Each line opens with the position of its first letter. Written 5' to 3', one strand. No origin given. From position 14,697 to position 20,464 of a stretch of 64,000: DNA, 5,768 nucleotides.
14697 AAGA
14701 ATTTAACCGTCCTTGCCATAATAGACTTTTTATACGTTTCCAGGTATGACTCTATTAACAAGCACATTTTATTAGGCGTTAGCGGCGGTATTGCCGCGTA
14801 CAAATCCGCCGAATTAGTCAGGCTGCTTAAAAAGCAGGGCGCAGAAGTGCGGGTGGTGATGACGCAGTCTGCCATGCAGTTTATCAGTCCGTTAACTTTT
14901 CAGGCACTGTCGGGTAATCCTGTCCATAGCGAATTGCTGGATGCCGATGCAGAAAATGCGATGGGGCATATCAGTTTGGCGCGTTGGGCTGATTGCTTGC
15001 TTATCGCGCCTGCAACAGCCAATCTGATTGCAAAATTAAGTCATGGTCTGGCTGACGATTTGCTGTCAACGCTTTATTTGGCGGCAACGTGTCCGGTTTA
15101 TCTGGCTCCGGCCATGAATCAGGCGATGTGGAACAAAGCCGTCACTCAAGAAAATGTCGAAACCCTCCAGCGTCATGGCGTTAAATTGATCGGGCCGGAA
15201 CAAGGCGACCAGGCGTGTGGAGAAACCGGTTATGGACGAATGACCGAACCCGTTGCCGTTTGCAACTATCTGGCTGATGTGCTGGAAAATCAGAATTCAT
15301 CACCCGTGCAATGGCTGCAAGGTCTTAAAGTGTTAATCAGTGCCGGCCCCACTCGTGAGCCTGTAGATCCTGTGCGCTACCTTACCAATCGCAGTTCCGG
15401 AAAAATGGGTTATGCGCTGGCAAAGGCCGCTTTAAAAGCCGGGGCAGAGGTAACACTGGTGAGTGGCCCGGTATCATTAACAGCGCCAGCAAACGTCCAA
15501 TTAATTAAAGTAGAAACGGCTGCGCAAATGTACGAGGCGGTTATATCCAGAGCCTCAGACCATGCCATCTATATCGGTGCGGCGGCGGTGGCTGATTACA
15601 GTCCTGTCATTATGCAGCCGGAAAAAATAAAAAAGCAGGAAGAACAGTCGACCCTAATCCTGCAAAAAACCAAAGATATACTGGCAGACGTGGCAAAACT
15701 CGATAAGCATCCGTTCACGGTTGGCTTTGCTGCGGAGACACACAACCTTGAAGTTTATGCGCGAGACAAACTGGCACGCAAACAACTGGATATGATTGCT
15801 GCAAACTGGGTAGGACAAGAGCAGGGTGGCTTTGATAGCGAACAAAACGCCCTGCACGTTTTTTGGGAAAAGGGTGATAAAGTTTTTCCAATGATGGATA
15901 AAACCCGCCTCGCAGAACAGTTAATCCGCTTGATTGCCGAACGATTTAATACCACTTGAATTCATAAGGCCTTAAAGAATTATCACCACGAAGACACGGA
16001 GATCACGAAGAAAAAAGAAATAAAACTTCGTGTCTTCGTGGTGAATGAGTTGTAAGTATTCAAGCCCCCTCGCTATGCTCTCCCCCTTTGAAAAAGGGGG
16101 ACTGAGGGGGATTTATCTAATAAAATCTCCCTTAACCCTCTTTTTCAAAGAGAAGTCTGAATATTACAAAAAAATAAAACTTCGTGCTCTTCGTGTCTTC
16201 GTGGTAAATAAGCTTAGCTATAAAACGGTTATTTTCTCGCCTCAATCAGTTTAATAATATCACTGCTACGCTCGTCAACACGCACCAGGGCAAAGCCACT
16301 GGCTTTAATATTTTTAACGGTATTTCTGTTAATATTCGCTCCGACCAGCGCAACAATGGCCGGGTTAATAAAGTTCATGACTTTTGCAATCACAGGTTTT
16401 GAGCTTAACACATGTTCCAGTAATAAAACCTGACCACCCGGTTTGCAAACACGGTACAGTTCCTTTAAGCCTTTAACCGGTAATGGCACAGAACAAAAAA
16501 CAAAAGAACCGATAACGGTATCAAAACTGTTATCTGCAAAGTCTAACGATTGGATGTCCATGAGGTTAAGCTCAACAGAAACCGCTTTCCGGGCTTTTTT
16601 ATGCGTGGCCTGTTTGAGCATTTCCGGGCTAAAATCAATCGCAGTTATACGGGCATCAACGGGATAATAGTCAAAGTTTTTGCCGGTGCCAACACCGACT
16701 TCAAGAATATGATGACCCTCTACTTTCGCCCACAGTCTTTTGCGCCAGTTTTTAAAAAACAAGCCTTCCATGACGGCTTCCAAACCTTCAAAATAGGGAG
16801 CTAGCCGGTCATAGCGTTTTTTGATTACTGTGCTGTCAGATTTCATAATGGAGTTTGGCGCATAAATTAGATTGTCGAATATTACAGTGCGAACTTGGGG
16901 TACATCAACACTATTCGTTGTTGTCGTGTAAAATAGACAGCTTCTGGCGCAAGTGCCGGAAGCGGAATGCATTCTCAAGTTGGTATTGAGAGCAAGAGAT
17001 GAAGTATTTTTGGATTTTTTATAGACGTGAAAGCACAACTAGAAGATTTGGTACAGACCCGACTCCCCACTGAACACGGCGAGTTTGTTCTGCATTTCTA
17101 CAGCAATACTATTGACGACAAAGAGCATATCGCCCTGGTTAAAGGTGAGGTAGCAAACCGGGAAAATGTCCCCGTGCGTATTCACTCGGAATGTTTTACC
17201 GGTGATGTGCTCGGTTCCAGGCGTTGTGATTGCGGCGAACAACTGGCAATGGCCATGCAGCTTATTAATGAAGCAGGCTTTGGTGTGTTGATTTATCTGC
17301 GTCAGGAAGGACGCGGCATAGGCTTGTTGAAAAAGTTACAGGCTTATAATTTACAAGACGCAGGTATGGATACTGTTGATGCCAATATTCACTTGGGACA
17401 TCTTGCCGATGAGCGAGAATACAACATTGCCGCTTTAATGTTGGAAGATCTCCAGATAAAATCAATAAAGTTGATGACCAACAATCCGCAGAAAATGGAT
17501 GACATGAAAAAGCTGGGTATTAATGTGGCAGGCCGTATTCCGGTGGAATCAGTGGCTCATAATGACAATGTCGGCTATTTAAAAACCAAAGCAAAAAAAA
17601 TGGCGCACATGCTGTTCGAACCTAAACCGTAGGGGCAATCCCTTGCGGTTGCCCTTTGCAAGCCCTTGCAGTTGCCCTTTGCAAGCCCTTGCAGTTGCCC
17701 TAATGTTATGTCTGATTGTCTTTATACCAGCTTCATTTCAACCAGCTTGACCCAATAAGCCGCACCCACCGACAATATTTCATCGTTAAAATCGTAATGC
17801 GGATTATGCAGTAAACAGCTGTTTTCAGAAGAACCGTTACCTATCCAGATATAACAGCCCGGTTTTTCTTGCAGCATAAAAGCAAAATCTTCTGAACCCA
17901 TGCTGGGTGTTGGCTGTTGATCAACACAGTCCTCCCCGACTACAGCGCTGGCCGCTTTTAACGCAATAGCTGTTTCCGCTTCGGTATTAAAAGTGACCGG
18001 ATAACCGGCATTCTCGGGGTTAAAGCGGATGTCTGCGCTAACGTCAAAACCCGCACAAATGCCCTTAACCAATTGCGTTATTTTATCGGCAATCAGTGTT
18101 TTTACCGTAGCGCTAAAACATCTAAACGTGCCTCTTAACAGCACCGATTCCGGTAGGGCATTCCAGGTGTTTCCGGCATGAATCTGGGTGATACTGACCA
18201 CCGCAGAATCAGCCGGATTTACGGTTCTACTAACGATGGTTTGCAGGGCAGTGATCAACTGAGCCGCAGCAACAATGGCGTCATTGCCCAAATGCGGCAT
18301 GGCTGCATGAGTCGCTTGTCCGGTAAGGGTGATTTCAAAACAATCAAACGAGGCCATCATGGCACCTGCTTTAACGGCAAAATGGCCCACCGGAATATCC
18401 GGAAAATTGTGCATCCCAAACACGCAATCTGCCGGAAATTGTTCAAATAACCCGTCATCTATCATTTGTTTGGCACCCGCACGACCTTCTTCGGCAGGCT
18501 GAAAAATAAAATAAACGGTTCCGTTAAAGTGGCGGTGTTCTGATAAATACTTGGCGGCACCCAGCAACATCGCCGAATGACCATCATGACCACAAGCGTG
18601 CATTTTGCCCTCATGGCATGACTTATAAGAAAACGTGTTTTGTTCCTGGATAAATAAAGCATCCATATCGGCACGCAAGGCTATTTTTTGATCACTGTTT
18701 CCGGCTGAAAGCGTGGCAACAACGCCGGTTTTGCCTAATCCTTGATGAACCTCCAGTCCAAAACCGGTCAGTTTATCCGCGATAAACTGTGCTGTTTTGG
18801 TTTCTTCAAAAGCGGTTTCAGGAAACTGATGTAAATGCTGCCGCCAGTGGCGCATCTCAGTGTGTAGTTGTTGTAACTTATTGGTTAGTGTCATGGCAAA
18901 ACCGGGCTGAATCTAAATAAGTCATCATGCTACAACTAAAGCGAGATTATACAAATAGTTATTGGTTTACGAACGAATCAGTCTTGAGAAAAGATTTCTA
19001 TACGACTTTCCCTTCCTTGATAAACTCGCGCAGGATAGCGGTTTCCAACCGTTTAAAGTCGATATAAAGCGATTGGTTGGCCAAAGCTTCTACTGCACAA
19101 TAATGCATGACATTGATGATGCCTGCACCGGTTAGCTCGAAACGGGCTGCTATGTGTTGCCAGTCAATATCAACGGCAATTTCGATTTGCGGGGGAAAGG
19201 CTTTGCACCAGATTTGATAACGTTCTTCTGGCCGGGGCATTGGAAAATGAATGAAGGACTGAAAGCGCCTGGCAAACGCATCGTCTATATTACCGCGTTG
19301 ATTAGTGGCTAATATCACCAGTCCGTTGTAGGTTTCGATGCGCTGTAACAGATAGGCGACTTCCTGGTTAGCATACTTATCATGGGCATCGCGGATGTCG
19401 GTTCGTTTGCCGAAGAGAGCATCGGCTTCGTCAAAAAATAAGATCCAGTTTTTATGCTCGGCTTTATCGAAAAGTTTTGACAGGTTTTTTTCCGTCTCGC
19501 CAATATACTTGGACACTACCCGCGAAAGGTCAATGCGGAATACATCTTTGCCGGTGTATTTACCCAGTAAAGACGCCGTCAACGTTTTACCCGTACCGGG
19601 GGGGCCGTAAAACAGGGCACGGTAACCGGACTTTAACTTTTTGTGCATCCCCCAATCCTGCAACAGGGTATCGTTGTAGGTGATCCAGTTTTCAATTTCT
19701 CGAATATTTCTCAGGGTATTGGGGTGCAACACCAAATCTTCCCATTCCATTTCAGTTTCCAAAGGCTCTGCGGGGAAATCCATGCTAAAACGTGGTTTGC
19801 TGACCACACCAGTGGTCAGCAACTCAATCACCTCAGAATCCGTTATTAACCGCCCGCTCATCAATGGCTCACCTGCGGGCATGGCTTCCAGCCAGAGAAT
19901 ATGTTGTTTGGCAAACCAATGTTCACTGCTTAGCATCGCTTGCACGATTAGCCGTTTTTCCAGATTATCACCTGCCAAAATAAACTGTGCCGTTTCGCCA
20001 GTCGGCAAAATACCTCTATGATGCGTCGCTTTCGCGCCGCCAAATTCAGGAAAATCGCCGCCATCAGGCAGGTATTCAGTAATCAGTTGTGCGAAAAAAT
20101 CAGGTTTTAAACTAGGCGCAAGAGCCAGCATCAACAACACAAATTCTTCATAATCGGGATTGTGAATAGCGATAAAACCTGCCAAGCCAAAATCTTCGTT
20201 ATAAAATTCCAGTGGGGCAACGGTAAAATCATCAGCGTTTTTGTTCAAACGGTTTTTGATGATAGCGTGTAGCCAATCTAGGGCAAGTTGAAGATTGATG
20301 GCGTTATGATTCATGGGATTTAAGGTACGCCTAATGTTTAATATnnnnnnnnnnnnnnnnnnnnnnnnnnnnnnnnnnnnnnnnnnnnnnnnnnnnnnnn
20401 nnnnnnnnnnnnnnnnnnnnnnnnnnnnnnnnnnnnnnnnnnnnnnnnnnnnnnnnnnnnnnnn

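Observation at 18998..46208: Complete Bacteroidetes-style eCIS in a probable methanotroph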

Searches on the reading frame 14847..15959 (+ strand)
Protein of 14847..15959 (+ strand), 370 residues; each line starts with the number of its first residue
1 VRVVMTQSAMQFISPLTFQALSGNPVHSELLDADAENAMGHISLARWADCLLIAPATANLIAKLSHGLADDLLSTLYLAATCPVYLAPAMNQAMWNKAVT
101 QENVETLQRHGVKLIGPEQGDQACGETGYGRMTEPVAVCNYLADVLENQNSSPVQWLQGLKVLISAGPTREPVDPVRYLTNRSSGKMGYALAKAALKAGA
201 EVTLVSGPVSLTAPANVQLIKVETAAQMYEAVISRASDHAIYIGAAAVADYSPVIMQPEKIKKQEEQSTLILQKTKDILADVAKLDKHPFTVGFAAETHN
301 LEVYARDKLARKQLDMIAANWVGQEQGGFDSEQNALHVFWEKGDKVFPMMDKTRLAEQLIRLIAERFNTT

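Call 8: search_protein_families(library=ncbifam, proteins=[window:14847-15959:+], max_evalue=0.00001)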
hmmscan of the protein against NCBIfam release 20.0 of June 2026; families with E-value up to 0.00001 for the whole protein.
window:14847-15959:+ (370 aa): 6 families
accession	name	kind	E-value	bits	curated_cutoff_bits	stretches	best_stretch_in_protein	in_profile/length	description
TIGR00521.1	coaBC_dfp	equivalog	5.5e-129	430.6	219.7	1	2-363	34-391/392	bifunctional phosphopantothenoylcysteine decarboxylase/phosphopantothenate--cysteine ligase CoaBC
TIGR02113.1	coaC_strep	equivalog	1.8e-40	138.6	261.4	1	2-134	31-165/177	phosphopantothenoylcysteine decarboxylase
NF005231.0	PRK06732.1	equivalog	2.4e-21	76.6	265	1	160-353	1-148/229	phosphopantothenate--cysteine ligase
TIGR02114.1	coaB_strep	equivalog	4.1e-18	66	217.2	1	160-352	1-147/228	phosphopantothenate--cysteine ligase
NF007199.0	PRK09620.1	equivalog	8.2e-08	31.9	248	1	157-363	1-219/229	hypothetical protein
TIGR02699.1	archaeo_AfpA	hypoth_equivalog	1.5e-06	27.9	192.45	1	32-91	64-125/174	archaeoflavoprotein AfpA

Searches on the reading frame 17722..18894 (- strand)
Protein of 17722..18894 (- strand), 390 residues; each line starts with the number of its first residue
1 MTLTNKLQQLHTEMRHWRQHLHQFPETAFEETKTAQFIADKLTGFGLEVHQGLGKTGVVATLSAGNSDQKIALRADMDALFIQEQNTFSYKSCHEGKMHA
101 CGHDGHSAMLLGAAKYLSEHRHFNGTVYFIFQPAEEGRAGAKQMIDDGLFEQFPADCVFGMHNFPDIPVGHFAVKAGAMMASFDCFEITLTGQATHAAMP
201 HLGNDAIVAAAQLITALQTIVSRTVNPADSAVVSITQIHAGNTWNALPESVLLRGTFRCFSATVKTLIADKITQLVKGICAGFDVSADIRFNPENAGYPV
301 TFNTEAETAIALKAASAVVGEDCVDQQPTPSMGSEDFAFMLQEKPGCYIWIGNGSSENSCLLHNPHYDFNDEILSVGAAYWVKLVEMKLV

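Call 5: search_protein_families(library=pfam, proteins=[window:17722-18894:-], max_evalue=0.01)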
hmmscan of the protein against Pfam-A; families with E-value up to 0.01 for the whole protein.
window:17722-18894:- (390 aa): 2 families
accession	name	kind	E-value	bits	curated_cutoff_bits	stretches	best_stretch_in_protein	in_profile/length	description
PF01546.33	Peptidase_M20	-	9.7e-51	173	24.6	1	72-386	1-205/206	Peptidase family M20/M25/M40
PF07687.19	M20_dimer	-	1.2e-09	38.5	21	1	186-260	9-82/107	Peptidase dimerisation domain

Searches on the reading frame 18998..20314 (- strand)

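Call 5: search_protein_families(library=pfam, proteins=[window:18998-20314:-], max_evalue=0.01)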
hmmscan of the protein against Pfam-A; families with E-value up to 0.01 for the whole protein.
window:18998-20314:- (438 aa): 3 families
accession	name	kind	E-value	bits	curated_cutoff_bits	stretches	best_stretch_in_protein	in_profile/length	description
PF00004.35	AAA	-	8.4e-30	104.3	21.2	1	234-358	2-130/131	ATPase family associated with various cellular activities (AAA)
PF12775.13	AAA_7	-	0.0016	18.4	25.8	1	211-252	14-55/181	P-loop containing dynein motor region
PF13173.12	AAA_14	-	0.0058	17.1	27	0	235-317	7-91/129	AAA domain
